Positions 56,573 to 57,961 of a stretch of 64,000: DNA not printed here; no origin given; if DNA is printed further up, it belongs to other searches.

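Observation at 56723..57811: Kinase-less, membrane-anchored four-PASTA protein encoded where pknA normally sits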

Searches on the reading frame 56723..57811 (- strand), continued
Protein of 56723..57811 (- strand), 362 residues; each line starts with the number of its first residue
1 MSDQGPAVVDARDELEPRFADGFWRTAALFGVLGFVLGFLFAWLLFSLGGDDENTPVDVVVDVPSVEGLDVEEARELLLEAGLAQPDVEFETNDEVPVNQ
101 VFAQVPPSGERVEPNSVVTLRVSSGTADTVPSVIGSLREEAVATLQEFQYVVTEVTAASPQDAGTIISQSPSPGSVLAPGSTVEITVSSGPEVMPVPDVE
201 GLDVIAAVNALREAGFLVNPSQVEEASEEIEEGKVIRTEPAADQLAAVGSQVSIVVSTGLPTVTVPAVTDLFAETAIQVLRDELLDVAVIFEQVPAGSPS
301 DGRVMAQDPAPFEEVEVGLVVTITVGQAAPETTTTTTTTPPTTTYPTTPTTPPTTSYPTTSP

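Call 22: find_encoding_contigs(protein=P0001, flank=6000, max_places=6)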
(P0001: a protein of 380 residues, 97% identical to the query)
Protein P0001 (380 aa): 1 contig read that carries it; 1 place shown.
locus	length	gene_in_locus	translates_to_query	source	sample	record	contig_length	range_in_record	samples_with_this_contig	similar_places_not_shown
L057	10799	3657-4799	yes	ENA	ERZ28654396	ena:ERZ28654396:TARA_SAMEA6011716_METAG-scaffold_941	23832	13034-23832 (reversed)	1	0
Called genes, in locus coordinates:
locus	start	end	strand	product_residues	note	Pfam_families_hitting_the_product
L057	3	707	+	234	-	?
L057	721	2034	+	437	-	PF01098:FTSW_RODA_SPOVE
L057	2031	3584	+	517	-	PF21922:PBP_dimer_2, PF00905:Transpeptidase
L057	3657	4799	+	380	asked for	PF03793:PASTA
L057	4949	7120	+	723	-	-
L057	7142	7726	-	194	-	PF00117:GATase, PF07722:Peptidase_C26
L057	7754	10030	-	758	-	PF12838:Fer4_7 (faint), PF00037:Fer4 (faint), PF12797:Fer4_2 (weak), PF13183:Fer4_8, PF13187:Fer4_9, PF13237:Fer4_10 (weak), PF13484:Fer4_16 (weak), PF02754:CCG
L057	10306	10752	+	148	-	PF00486:Trans_reg_C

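Call 23: find_encoding_contigs(protein=P0009, flank=6000, max_places=3)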
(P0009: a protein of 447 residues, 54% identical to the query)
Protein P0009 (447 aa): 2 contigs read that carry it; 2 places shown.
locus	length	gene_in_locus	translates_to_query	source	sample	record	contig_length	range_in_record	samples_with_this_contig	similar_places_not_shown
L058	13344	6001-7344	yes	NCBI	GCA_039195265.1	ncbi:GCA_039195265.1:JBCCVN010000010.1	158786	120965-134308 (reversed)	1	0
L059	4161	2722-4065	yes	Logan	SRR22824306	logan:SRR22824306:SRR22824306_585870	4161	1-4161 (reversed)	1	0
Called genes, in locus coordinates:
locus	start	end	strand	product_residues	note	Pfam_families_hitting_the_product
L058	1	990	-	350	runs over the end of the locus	PF13409:GST_N_2 (weak), PF13417:GST_N_3, PF13410:GST_C_2 (weak)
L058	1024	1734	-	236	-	PF12146:Hydrolase_4 (faint), PF00561:Abhydrolase_1, PF12697:Abhydrolase_6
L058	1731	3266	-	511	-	PF00884:Sulfatase, PF01663:Phosphodiest (faint), PF16347:SGSH_C (weak)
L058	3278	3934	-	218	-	PF01553:Acyltransferase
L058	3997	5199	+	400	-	PF00083:Sugar_tr, PF07690:MFS_1, PF06779:MFS_4 (weak), PF07690:MFS_1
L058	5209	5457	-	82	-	-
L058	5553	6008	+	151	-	PF08281:Sigma70_r4_2, PF04545:Sigma70_r4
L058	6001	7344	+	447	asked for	PF03793:PASTA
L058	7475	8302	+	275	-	PF00753:Lactamase_B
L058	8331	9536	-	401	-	PF01844:HNH (weak)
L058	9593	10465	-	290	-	-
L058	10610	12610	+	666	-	PF00041:fn3 (weak), PF00089:Trypsin, PF00395:SLH (weak)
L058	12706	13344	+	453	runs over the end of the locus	PF02749:QRPTase_N (faint), PF17767:NAPRTase_N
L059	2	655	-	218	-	PF01553:Acyltransferase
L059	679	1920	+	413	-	PF00083:Sugar_tr, PF06779:MFS_4 (weak), PF07690:MFS_1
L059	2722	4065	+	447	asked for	PF03793:PASTA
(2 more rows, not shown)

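Call 24: find_encoding_contigs(protein=P0010, flank=6000, max_places=3)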
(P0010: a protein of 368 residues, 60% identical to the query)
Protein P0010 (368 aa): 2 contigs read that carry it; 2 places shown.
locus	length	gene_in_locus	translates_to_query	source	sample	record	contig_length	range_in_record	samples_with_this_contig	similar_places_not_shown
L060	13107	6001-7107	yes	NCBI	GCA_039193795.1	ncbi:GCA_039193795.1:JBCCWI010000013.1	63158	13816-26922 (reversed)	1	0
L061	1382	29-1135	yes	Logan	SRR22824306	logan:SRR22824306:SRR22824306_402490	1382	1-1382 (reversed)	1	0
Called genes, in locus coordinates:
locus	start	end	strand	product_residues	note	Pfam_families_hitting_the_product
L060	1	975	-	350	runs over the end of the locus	PF13409:GST_N_2 (faint), PF13417:GST_N_3, PF13410:GST_C_2 (weak)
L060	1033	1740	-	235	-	PF12146:Hydrolase_4 (faint), PF00561:Abhydrolase_1, PF12697:Abhydrolase_6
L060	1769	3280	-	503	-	PF00884:Sulfatase, PF16347:SGSH_C (weak)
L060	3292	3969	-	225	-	PF01553:Acyltransferase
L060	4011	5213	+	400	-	PF13347:MFS_2 (weak), PF00083:Sugar_tr, PF07690:MFS_1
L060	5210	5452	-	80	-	-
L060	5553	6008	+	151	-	PF08281:Sigma70_r4_2, PF04545:Sigma70_r4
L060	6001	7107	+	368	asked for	PF03793:PASTA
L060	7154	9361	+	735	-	-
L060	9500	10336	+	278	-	PF00753:Lactamase_B, PF23023:Anti-Pycsar_Apyc1 (weak), PF00753:Lactamase_B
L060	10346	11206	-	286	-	-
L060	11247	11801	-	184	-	PF13302:Acetyltransf_3, PF00583:Acetyltransf_1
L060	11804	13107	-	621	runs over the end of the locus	PF00664:ABC_membrane, PF00005:ABC_tran, PF02463:SMC_N (faint)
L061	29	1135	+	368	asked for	PF03793:PASTA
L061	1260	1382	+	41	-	?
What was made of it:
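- On ECF sigma / PASTA anti-sigma-like pairs (as in L058 and L060): Contexts of P0009 and P0010 are in calls 23 and 24.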

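Call 41: find_encoding_contigs(protein=P0105, flank=5000, max_places=2)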
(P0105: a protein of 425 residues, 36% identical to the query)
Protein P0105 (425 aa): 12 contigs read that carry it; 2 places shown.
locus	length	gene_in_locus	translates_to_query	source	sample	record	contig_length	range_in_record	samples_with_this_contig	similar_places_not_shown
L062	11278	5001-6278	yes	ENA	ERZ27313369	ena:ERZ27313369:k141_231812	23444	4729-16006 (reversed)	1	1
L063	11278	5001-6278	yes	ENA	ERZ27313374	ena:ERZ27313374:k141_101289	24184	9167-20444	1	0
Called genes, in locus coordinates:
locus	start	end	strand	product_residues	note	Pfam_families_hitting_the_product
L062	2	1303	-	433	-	-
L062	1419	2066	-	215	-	PF09335:VTT_dom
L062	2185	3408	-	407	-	-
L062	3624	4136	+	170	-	PF06897:DUF1269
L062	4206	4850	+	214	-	PF06736:TMEM175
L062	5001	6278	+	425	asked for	PF03793:PASTA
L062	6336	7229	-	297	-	PF00485:PRK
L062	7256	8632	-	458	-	PF02788:RuBisCO_large_N, PF00016:RuBisCO_large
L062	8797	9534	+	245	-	-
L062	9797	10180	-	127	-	PF04472:SepF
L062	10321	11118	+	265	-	PF01594:AI-2E_transport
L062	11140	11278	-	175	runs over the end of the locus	-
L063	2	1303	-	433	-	-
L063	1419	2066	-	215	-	PF09335:VTT_dom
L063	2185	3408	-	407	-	-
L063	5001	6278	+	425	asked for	PF03793:PASTA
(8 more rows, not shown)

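Call 42: find_encoding_contigs(protein=P0107, flank=5000, max_places=2)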
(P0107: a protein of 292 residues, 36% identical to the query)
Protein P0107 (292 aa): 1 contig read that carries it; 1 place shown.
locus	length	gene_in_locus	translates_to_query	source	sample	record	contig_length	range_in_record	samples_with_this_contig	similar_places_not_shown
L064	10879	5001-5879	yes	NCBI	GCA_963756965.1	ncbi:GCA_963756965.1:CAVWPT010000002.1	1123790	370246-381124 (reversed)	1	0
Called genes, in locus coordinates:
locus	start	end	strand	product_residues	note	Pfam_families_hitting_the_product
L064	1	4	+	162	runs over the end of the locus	PF16697:Yop-YscD_cpl, PF00498:FHA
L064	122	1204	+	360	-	PF00481:PP2C, PF07228:SpoIIE, PF13672:PP2C_2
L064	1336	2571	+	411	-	PF01098:FTSW_RODA_SPOVE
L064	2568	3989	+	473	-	PF21922:PBP_dimer_2, PF00905:Transpeptidase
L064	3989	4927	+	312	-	PF00069:Pkinase, PF01636:APH (faint), PF07714:PK_Tyr_Ser-Thr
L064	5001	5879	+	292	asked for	PF03793:PASTA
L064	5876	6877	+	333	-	PF01820:Dala_Dala_lig_N, PF07478:Dala_Dala_lig_C, PF02222:ATP-grasp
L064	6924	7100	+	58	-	-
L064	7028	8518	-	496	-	PF00069:Pkinase, PF01636:APH (weak), PF03109:ABC1 (faint), PF07714:PK_Tyr_Ser-Thr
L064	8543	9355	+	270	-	PF13743:Thioredoxin_5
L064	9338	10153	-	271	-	PF02673:BacA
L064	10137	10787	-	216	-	PF09335:VTT_dom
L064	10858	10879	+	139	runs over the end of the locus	PF00155:Aminotran_1_2, PF01041:DegT_DnrJ_EryC1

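Call 43: find_encoding_contigs(protein=P0033, flank=5000, max_places=2)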
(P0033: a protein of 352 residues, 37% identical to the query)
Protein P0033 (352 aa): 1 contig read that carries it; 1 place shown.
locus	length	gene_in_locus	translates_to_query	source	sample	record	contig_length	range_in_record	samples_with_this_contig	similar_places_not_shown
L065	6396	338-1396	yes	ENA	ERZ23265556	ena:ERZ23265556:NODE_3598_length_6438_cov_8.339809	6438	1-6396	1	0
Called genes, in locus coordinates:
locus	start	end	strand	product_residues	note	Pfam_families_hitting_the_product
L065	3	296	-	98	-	?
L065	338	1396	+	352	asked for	PF03793:PASTA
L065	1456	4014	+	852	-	PF07676:PD40 (faint), PF26549:Tricorn_N, PF16709:SCAB-Ig (faint), PF23197:IG_AIR9 (faint), PF21171:PDE12-like_N (faint), PF00353:HemolysinCabind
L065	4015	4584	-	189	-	PF03352:Adenine_glyco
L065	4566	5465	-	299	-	PF00583:Acetyltransf_1, PF13508:Acetyltransf_7 (weak)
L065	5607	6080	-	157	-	PF20159:YidB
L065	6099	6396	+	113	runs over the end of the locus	?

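Call 45: search_protein_families(library=ncbifam, proteins=[window:56723-57811:-, P0009, P0107], max_evalue=0.001)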
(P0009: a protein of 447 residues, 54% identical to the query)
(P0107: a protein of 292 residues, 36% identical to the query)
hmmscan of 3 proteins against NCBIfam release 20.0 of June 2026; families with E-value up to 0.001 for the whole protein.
window:56723-57811:- (362 aa): 1 family
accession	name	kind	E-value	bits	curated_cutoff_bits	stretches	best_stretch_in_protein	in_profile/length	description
NF033483.0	PknB_PASTA_kin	equivalog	3.8e-49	168.2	450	2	26-225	337-532/563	Stk1 family PASTA domain-containing Ser/Thr kinase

P0009 (447 aa): 2 families
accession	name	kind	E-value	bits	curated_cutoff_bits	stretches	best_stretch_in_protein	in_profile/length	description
NF033483.0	PknB_PASTA_kin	equivalog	7.5e-39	134.2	450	2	32-258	322-530/563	Stk1 family PASTA domain-containing Ser/Thr kinase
TIGR02214.1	spoVD_pbp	equivalog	5.2e-05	21.8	688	0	91-157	573-634/636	stage V sporulation protein D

P0107 (292 aa): 2 families
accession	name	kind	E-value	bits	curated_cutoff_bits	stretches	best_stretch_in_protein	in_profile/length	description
NF033483.0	PknB_PASTA_kin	equivalog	2.6e-57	195.1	450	2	83-272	365-562/563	Stk1 family PASTA domain-containing Ser/Thr kinase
TIGR02214.1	spoVD_pbp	equivalog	2.1e-06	26.4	688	0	83-142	580-634/636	stage V sporulation protein D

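Call 47: list_cluster_members(proteins=[P0001])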
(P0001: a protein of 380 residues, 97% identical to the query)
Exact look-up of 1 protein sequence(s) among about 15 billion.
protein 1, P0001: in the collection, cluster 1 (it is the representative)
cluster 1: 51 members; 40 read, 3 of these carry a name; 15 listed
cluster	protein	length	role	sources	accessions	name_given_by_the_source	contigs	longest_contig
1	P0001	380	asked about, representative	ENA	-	-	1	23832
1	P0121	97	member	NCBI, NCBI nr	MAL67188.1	MAG: hypothetical protein CL413_08330, partial [Acidimicrobiaceae bacterium] | hypothetical protein [Acidimicrobiaceae bacterium]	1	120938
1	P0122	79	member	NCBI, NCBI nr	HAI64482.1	MAG TPA: hypothetical protein DCM13_06310, partial [Acidimicrobiaceae bacterium] | hypothetical protein [Acidimicrobiaceae bacterium]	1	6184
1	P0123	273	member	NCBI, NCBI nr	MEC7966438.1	MAG: PASTA domain-containing protein, partial [Actinomycetota bacterium] | PASTA domain-containing protein [Actinomycetota bacterium]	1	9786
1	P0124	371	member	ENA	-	-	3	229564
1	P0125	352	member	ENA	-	-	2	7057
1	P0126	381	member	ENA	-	-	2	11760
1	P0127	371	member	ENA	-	-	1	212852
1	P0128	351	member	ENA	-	-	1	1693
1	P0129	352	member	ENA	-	-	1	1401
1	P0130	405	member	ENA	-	-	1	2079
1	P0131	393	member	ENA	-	-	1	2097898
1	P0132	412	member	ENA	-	-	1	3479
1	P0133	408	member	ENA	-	-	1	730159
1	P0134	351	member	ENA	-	-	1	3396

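Call 48: find_encoding_contigs(protein=P0131, flank=6000, max_places=2)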
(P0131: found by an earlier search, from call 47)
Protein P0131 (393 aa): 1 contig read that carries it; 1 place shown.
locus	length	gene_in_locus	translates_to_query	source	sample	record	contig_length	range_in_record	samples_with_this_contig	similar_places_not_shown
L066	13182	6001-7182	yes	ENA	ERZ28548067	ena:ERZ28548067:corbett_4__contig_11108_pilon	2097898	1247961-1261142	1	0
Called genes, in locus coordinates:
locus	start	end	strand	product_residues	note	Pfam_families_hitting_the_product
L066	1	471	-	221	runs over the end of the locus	-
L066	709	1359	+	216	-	PF12401:FhaA_N, PF16697:Yop-YscD_cpl, PF00498:FHA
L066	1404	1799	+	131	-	PF00498:FHA (weak)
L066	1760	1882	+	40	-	PF00498:FHA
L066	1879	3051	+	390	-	PF00481:PP2C (faint), PF13672:PP2C_2 (weak)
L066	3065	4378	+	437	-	PF01098:FTSW_RODA_SPOVE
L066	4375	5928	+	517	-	PF21922:PBP_dimer_2, PF00905:Transpeptidase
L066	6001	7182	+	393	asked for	PF03793:PASTA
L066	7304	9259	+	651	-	PF00069:Pkinase, PF01636:APH (faint), PF03109:ABC1 (faint), PF07714:PK_Tyr_Ser-Thr, PF03793:PASTA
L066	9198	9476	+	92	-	-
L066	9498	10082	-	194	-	PF00117:GATase, PF07722:Peptidase_C26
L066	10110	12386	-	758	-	PF12838:Fer4_7 (faint), PF00037:Fer4 (faint), PF12797:Fer4_2 (weak), PF13183:Fer4_8, PF13187:Fer4_9, PF13237:Fer4_10 (weak), PF13484:Fer4_16 (weak), PF02754:CCG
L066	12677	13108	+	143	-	PF00486:Trans_reg_C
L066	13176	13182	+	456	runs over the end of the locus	PF00909:Ammonium_transp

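Call 49: find_encoding_contigs(protein=P0133, flank=6000, max_places=2)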
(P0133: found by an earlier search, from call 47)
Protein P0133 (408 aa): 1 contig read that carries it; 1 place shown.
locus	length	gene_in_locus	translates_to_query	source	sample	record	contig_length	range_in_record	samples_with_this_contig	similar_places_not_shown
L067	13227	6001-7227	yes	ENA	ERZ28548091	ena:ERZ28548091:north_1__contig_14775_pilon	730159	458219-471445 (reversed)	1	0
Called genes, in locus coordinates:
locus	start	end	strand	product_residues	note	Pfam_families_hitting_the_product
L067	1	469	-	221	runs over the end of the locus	-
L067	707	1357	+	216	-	PF12401:FhaA_N, PF16697:Yop-YscD_cpl, PF00498:FHA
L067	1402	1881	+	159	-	PF16697:Yop-YscD_cpl, PF00498:FHA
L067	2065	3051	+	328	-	PF00481:PP2C (faint)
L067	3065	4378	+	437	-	PF01098:FTSW_RODA_SPOVE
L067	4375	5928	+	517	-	PF21922:PBP_dimer_2, PF00905:Transpeptidase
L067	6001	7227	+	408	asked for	PF03793:PASTA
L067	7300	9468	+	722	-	-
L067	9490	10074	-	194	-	PF00117:GATase, PF07722:Peptidase_C26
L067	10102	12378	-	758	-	PF12838:Fer4_7 (faint), PF00037:Fer4 (faint), PF12797:Fer4_2 (weak), PF13183:Fer4_8, PF13187:Fer4_9, PF13237:Fer4_10 (weak), PF13484:Fer4_16 (weak), PF02754:CCG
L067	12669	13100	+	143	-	PF00486:Trans_reg_C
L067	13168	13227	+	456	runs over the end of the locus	PF00909:Ammonium_transp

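Call 58: search_solved_structures(query=window:56723-57811:-, max_evalue=0.001, show_alignments=1)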
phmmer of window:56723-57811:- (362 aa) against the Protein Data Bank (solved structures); distinct sequences matched with E-value up to 0.001: 10.
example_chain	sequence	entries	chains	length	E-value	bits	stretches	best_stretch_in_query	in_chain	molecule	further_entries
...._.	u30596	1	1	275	3.2e-15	59.5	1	129-273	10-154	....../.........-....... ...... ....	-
3py9_A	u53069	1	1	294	4.2e-15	59.1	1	62-262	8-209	Protein kinase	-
3m9g_A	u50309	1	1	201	5.9e-15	58.6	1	62-259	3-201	Protein kinase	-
2kud_A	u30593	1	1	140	1.5e-10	44.2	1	129-259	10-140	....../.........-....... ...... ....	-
5e10_A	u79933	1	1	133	2.4e-10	43.5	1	130-259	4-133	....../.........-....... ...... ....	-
5e12_A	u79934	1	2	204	8.2e-10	41.7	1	190-273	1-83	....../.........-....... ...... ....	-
2kue_A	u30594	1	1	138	3e-06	30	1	190-321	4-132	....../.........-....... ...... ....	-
2mgv_A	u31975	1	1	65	1.8e-05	27.4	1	63-125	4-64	Bifunctional membrane-associated penicillin-binding protein 1A/1B ponA2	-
2kuf_A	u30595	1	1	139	0.00013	24.6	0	129-216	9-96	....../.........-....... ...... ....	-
5e0z_A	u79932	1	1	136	0.00015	24.4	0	129-216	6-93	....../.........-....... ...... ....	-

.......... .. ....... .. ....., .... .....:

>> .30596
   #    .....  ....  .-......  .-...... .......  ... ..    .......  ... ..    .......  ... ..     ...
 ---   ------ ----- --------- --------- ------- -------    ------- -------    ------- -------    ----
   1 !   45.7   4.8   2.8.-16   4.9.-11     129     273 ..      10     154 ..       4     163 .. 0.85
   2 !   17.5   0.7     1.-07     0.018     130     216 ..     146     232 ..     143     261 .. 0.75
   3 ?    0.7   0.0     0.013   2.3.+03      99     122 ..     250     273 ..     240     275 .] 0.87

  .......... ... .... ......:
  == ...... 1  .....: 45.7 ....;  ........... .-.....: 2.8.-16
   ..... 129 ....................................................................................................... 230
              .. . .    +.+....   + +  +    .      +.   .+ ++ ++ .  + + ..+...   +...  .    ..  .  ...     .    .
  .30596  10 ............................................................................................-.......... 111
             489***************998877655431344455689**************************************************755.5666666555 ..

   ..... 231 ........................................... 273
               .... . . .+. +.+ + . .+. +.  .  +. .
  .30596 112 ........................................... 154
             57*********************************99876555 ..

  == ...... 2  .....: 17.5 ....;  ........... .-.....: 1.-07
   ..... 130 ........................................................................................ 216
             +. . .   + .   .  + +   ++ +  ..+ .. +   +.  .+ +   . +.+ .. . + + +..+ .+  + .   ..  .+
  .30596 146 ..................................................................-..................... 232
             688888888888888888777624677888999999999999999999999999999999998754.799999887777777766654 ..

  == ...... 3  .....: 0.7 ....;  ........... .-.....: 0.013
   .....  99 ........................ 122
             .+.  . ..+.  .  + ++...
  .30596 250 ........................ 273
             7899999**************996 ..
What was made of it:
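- On PASTA domain proteins (Pfam PF03793): Aligns to solved PknB and Stk1 PASTA structures (call 58).
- Closest known: PknB/Stk1-family PASTA Ser/Thr kinases. Same: The closest solved structures are the PknB and Stk1 PASTA ectodomains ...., 3PY9 and 3M9G (call 58).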
